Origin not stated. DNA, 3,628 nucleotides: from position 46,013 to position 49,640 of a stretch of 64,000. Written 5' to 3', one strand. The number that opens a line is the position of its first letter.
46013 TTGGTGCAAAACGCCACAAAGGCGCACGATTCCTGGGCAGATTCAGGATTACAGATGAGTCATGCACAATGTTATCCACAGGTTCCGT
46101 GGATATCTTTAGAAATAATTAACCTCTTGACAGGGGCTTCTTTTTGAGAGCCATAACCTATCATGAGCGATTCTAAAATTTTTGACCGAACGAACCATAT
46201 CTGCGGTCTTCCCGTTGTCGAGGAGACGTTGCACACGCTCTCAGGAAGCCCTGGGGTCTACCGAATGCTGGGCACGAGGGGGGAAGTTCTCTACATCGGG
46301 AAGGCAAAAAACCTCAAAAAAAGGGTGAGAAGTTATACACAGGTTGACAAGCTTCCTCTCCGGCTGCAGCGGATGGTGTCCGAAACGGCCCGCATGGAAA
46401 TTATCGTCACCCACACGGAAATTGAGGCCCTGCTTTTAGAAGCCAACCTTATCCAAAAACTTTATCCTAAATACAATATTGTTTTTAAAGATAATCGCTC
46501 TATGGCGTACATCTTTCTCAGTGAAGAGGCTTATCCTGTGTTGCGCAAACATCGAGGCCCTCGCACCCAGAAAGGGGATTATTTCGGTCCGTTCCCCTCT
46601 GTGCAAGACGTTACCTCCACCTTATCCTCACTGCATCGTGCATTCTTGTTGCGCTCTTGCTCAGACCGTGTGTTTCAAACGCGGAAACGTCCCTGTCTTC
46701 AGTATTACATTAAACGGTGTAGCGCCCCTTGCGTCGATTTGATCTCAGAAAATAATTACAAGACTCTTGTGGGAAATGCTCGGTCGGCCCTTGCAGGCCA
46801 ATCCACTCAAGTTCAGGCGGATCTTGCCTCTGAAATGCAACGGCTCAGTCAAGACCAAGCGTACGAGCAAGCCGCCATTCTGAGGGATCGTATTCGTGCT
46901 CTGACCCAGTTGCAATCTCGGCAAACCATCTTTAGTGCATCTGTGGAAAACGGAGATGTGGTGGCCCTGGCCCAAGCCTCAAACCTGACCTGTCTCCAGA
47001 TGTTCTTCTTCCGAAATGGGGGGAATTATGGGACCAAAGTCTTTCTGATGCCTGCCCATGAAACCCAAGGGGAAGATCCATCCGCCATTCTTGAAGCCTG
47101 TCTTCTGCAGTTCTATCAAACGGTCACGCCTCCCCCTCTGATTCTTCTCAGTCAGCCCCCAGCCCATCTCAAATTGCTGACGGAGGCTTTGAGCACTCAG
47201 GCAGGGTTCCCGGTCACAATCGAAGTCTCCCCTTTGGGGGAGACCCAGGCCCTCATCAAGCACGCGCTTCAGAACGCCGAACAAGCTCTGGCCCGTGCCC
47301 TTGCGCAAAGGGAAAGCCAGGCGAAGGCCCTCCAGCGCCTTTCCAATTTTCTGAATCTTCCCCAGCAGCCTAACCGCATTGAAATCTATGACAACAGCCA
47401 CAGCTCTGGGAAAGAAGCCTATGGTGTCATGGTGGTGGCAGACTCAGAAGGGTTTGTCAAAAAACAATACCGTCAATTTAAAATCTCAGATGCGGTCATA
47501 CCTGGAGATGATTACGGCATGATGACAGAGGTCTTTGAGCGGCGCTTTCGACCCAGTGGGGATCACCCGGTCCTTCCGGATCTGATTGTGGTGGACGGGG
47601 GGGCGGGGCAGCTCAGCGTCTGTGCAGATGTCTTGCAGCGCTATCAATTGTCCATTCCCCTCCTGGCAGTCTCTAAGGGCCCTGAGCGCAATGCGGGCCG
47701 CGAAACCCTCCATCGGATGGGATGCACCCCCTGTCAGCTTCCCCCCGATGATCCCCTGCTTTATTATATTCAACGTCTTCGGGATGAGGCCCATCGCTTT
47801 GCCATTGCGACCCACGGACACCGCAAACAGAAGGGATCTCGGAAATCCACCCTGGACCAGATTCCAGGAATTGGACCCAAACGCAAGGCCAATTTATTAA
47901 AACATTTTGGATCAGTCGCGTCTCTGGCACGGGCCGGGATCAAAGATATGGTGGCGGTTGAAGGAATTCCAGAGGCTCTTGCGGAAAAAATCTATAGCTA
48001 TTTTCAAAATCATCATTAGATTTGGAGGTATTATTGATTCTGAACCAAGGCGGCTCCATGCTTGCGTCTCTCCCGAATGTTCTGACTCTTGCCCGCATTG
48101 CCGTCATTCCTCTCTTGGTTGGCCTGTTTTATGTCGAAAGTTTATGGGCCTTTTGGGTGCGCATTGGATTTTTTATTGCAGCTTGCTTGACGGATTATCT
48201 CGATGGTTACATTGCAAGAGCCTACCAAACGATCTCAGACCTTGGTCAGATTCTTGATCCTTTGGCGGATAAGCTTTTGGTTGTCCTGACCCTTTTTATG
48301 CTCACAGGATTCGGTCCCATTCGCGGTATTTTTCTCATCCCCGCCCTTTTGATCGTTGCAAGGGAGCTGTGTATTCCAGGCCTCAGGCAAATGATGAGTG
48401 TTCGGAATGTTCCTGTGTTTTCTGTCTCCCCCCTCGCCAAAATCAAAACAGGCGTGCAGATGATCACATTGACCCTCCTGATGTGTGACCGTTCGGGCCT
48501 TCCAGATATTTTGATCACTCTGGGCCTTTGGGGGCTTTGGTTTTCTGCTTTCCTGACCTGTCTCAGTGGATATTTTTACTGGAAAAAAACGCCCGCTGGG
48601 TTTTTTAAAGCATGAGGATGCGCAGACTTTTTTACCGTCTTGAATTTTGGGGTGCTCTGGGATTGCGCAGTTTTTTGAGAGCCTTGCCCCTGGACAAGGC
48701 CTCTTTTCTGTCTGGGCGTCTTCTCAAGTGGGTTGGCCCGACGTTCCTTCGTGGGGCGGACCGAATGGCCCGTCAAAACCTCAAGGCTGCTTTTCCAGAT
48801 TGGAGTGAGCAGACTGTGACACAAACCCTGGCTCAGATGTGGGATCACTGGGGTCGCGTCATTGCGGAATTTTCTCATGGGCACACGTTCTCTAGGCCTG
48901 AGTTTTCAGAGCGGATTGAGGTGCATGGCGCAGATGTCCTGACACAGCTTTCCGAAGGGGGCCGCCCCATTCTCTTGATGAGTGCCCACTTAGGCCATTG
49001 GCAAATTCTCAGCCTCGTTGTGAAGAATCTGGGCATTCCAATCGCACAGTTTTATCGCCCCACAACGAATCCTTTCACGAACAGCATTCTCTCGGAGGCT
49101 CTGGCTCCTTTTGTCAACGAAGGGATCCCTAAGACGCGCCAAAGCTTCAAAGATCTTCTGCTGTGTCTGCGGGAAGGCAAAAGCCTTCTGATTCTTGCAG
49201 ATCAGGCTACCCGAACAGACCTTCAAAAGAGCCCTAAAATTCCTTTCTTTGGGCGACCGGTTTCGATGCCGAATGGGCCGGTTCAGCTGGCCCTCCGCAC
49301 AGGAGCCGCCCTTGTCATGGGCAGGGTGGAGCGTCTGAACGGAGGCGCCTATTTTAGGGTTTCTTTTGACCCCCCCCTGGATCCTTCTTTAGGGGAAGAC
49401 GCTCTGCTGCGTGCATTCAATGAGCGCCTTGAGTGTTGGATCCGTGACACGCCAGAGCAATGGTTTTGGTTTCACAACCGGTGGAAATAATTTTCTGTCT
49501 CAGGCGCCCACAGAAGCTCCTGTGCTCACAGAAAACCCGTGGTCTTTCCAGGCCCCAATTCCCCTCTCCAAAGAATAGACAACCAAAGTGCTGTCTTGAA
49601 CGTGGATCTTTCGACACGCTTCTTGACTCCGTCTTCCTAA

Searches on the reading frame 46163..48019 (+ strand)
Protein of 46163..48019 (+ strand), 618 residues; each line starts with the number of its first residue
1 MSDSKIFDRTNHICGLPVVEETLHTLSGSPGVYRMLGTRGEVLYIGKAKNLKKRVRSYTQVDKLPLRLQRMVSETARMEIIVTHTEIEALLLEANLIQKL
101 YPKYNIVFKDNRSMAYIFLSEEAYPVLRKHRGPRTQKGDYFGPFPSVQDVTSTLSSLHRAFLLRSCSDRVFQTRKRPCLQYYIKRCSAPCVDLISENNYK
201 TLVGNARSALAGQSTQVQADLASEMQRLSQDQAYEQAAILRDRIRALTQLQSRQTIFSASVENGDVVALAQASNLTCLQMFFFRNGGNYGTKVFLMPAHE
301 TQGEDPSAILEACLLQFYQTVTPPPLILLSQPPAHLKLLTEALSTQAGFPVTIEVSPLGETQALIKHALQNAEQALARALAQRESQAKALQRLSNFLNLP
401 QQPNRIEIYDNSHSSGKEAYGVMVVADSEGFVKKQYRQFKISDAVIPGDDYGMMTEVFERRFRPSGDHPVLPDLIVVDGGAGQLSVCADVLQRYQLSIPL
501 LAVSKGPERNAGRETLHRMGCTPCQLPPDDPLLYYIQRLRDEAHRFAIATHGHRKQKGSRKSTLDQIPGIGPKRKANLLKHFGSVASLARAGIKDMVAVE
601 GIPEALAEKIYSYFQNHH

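Call 16: search_protein_families(library=ncbifam, proteins=[window:46163-48019:+], max_evalue=0.00001)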
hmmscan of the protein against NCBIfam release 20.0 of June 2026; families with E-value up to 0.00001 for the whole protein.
window:46163-48019:+ (618 aa): 15 families
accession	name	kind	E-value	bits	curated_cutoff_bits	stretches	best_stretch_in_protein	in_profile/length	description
TIGR00194.1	uvrC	equivalog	2.5e-151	505.2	285.45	1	20-594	2-573/574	excinuclease ABC subunit UvrC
NF001824.0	PRK00558.1-5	equivalog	1.5e-118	396.9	451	1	26-616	14-646/652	excinuclease ABC subunit UvrC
NF011263.0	PRK14669.1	equivalog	7.3e-104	348.5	1108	1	20-616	4-604/624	excinuclease ABC subunit C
NF011260.0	PRK14666.1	equivalog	7.8e-100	335.6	649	2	24-330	7-314/698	excinuclease ABC subunit C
NF011262.0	PRK14668.1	equivalog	4e-97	325.9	544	1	19-611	6-574/577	excinuclease ABC subunit C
NF011261.0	PRK14667.1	equivalog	9.4e-92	308.3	818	1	20-615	7-566/567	excinuclease ABC subunit C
NF011266.0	PRK14672.1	equivalog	1e-79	268.7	1504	2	29-358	21-340/691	excinuclease ABC subunit C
NF005906.0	PRK07883.1-4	equivalog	8.8e-63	212.5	495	1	19-302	205-489/563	DEDD exonuclease domain-containing protein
NF011264.0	PRK14670.1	equivalog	1.8e-62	211.5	1021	1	22-586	11-561/602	excinuclease ABC subunit C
NF005907.0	PRK07883.1-5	equivalog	1e-50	172.8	454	1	26-344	227-540/584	DEDD exonuclease domain-containing protein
NF005905.0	PRK07883.1-3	equivalog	8.9e-41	140.1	508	1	25-268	222-464/581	DEDD exonuclease domain-containing protein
NF005904.0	PRK07883.1-2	equivalog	9.3e-37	126.6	969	1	25-286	228-490/584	DEDD exonuclease domain-containing protein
NF005903.0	PRK07883.1-1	equivalog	3.7e-26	91.8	1038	1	24-267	243-484/642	DEDD exonuclease domain-containing protein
NF007833.0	PRK10545.1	equivalog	7.9e-16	58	367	1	20-203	25-206/289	excinuclease Cho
NF010337.0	PRK13766.1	equivalog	4.4e-07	28.4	610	1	541-615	699-776/781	Hef nuclease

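Call 53: find_homologous_proteins(query=window:46163-48019:+, max_evalue=1e-80)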
Query window:46163-48019:+ (618 aa): 7977 proteins with E <= 1e-80 among 8000 candidates; the best 120 are listed.
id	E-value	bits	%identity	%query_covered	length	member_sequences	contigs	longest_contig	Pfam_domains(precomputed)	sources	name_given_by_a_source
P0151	0.0e+0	1370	98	100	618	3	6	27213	PF12826.14,PF27096.1,PF14520.13,PF02151.26,PF01541.31,PF22920.3,PF08459.18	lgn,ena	-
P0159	3.3e-225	767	59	98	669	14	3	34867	PF12826.14,PF27096.1,PF14520.13,PF02151.26,PF01541.31,PF22920.3,PF08459.18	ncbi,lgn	-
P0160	3.3e-213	728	57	100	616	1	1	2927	PF12826.14,PF27096.1,PF14520.13,PF02151.26,PF01541.31,PF22920.3,PF08459.18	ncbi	-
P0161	2.6e-198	678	52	97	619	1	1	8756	PF12826.14,PF27096.1,PF14520.13,PF02151.26,PF01541.31,PF22920.3,PF00633.30,PF08459.18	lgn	-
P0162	1.1e-196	673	53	97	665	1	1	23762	PF12826.14,PF27096.1,PF14520.13,PF02151.26,PF01541.31,PF22920.3,PF08459.18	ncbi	-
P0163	9.9e-196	670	53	98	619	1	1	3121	PF12826.14,PF27096.1,PF14520.13,PF02151.26,PF01541.31,PF22920.3,PF08459.18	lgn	-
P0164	8.5e-195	667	52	97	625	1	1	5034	PF12826.14,PF27096.1,PF14520.13,PF02151.26,PF01541.31,PF22920.3,PF08459.18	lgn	-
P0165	1.0e-194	666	52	97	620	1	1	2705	PF12826.14,PF27096.1,PF14520.13,PF02151.26,PF01541.31,PF22920.3,PF08459.18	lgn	-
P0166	3.1e-194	665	52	97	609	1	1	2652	PF12826.14,PF27096.1,PF14520.13,PF02151.26,PF01541.31,PF22920.3,PF00633.30,PF08459.18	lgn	-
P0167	3.5e-194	665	52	98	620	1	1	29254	PF12826.14,PF27096.1,PF14520.13,PF02151.26,PF01541.31,PF22920.3,PF08459.18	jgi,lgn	jgi:excinuclease ABC subunit C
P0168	7.8e-194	664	52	97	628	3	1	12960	PF27096.1,PF14520.13,PF02151.26,PF01541.31,PF22920.3,PF08459.18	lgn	-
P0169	1.8e-193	662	51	97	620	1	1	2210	PF12826.14,PF27096.1,PF14520.13,PF02151.26,PF01541.31,PF22920.3,PF08459.18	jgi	jgi:excinuclease ABC subunit C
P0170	6.3e-193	661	51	97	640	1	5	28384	PF12826.14,PF27096.1,PF14520.13,PF02151.26,PF01541.31,PF22920.3,PF08459.18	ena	-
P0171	7.2e-193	660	51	97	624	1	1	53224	PF12826.14,PF27096.1,PF14520.13,PF02151.26,PF01541.31,PF22920.3,PF08459.18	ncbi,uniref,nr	ncbi:excinuclease ABC subunit UvrC [Acidocella sp. KAb 2-4]|uniref:excinuclease ABC subunit UvrC n=1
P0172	8.4e-193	660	52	97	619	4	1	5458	PF12826.14,PF27096.1,PF14520.13,PF01541.31,PF22920.3,PF08459.18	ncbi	-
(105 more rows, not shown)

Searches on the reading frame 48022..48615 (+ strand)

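Call 37: search_protein_families(library=pfam, proteins=[window:48022-48615:+], max_evalue=0.0001)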
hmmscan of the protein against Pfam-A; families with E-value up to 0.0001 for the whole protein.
window:48022-48615:+ (197 aa): 1 family
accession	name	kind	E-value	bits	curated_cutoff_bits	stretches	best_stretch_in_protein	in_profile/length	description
PF01066.26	CDP-OH_P_transf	-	2.6e-32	112.8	22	1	16-178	2-149/152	CDP-alcohol phosphatidyltransferase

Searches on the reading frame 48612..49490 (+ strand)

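Call 37: search_protein_families(library=pfam, proteins=[window:48612-49490:+], max_evalue=0.0001)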
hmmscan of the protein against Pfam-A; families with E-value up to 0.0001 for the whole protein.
window:48612-49490:+ (292 aa): 1 family
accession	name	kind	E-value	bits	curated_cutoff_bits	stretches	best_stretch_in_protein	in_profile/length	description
PF03279.18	Lip_A_acyltrans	-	7.2e-45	153.9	22.3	1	8-292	13-294/295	Bacterial lipid A biosynthesis acyltransferase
